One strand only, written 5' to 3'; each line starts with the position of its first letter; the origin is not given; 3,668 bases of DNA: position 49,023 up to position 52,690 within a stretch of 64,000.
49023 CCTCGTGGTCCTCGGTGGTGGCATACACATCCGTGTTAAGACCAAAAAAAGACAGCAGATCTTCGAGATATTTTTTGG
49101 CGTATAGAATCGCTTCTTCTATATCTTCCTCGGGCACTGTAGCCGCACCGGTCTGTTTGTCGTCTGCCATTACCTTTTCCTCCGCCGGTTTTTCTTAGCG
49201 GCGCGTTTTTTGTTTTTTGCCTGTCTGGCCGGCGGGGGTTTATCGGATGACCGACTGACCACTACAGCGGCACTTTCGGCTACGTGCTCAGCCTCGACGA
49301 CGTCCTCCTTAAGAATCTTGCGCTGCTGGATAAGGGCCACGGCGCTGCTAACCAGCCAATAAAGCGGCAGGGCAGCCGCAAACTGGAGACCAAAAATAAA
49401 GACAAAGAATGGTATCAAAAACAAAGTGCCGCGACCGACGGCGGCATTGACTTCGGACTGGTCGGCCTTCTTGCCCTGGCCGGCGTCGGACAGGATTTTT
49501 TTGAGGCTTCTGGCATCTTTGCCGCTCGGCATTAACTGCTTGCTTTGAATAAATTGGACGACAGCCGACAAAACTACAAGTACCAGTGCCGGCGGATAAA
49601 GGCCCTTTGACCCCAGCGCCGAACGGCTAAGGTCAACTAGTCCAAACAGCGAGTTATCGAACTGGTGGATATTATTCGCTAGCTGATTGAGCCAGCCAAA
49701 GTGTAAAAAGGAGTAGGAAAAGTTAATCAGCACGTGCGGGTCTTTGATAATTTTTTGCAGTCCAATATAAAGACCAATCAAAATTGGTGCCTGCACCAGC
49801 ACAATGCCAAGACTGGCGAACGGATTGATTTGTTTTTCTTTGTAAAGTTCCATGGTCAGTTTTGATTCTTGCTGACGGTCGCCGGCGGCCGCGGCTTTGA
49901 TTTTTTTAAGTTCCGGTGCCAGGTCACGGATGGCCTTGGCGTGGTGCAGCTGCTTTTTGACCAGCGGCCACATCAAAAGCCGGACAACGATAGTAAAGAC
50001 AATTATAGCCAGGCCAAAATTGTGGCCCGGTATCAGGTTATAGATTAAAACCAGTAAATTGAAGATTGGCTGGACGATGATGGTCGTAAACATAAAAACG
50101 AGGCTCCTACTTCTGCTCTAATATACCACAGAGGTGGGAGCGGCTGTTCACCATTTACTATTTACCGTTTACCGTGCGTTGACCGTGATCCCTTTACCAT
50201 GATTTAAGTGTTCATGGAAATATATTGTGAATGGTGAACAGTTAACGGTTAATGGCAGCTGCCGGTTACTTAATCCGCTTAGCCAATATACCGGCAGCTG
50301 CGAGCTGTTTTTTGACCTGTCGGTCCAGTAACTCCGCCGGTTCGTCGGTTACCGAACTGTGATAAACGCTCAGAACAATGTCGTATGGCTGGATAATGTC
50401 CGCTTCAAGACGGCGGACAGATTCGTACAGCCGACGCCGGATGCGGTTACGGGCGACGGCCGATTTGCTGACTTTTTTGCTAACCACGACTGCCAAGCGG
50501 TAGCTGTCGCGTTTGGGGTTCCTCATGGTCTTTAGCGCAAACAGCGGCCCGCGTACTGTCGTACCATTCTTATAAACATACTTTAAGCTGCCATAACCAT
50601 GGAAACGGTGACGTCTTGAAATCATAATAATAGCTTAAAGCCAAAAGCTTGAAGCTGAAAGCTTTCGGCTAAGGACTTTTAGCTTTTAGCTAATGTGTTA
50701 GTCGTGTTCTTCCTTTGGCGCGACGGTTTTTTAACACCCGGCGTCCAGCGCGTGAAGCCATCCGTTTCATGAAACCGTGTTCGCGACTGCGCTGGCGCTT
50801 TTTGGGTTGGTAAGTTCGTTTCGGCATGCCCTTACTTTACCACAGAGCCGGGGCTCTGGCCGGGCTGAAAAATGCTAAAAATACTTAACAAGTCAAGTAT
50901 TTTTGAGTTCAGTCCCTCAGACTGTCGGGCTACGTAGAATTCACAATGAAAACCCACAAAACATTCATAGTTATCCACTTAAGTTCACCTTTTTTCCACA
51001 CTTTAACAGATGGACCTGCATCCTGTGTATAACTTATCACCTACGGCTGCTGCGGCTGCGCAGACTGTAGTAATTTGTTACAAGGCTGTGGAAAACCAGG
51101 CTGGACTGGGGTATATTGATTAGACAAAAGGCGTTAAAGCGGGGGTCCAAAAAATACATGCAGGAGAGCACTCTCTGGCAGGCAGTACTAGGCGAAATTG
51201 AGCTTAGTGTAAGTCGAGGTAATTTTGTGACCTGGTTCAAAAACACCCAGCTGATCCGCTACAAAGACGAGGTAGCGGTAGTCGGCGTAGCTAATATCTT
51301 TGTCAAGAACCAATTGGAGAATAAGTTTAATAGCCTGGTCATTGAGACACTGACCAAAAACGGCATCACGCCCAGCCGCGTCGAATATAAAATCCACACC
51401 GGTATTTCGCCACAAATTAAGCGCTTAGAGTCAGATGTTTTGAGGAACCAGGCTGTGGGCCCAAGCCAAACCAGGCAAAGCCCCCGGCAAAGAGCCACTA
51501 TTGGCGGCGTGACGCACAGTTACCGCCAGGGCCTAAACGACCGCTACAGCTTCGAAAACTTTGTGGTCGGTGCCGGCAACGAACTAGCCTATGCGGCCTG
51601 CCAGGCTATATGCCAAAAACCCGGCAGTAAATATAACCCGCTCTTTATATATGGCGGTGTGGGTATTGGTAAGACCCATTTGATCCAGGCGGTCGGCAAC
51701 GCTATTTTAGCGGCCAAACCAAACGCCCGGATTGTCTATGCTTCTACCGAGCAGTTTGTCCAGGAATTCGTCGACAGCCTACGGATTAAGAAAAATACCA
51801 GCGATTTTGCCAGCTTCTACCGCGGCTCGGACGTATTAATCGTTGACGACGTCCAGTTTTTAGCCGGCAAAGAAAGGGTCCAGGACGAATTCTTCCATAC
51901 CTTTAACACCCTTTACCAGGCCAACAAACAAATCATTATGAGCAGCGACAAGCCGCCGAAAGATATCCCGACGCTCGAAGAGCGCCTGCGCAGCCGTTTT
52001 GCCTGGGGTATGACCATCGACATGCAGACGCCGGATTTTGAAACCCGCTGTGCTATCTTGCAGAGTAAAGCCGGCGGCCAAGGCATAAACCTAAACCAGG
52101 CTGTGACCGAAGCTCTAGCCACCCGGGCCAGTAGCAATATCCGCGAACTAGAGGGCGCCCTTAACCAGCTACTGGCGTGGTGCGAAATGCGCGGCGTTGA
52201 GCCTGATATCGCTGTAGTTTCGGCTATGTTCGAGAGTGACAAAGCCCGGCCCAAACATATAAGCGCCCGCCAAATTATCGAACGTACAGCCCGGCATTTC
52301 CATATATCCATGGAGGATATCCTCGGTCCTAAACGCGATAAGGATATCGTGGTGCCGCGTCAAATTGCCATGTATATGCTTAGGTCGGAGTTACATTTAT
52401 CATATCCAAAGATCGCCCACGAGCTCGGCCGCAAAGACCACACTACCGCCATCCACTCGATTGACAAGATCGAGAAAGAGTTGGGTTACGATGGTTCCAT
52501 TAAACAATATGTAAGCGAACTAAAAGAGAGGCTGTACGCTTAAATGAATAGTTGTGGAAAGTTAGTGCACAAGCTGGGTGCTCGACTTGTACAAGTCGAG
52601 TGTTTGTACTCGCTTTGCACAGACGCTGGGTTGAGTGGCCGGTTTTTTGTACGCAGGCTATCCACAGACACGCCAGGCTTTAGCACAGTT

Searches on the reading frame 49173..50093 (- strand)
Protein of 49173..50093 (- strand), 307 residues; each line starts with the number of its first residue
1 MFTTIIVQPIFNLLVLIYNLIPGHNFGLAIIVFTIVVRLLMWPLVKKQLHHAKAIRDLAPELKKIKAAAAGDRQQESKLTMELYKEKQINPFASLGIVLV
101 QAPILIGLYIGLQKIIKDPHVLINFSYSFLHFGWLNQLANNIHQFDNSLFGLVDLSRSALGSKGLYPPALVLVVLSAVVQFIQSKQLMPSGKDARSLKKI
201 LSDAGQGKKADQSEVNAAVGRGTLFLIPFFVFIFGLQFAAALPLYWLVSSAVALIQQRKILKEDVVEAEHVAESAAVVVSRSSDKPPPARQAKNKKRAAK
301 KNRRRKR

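Call 11: search_protein_families(library=pfam, proteins=[window:49173-50093:-], max_evalue=0.00001)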
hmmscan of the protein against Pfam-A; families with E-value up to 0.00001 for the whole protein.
window:49173-50093:- (307 aa): 1 family
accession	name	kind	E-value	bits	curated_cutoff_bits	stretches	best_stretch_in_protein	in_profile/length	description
PF02096.25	60KD_IMP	-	3.8e-38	131.5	35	1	26-259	1-160/163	60Kd inner membrane protein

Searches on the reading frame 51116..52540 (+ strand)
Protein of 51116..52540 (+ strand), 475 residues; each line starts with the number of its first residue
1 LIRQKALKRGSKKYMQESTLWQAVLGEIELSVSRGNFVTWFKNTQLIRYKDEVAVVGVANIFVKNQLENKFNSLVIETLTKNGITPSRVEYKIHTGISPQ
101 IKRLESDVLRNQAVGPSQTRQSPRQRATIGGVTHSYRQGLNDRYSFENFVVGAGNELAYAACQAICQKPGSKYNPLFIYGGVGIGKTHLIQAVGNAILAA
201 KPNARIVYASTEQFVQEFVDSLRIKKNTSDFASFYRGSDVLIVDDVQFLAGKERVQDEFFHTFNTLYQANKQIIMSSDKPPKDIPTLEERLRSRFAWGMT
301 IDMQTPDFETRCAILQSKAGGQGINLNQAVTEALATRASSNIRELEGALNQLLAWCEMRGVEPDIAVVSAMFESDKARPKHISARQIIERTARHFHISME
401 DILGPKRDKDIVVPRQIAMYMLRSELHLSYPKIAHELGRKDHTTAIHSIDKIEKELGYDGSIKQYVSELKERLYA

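Call 11: search_protein_families(library=pfam, proteins=[window:51116-52540:+], max_evalue=0.00001)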
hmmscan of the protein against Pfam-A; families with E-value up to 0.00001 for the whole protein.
window:51116-52540:+ (475 aa): 4 families
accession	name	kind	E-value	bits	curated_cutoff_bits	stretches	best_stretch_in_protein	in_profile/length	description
PF00308.24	Bac_DnaA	-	2.6e-68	229.7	23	1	140-302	1-162/162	Bacterial DnaA ATPAse domain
PF08299.17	Bac_DnaA_C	-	4.3e-24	84.8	31.5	1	386-452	3-69/69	Bacterial dnaA protein helix-turn-helix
PF11638.13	DnaA_N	-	1.7e-09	37.7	24.6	1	19-75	2-59/65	DnaA N-terminal domain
PF01695.23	IstB_IS21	-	1.7e-07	31.4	24.1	1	176-280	95-195/238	IstB-like ATP binding protein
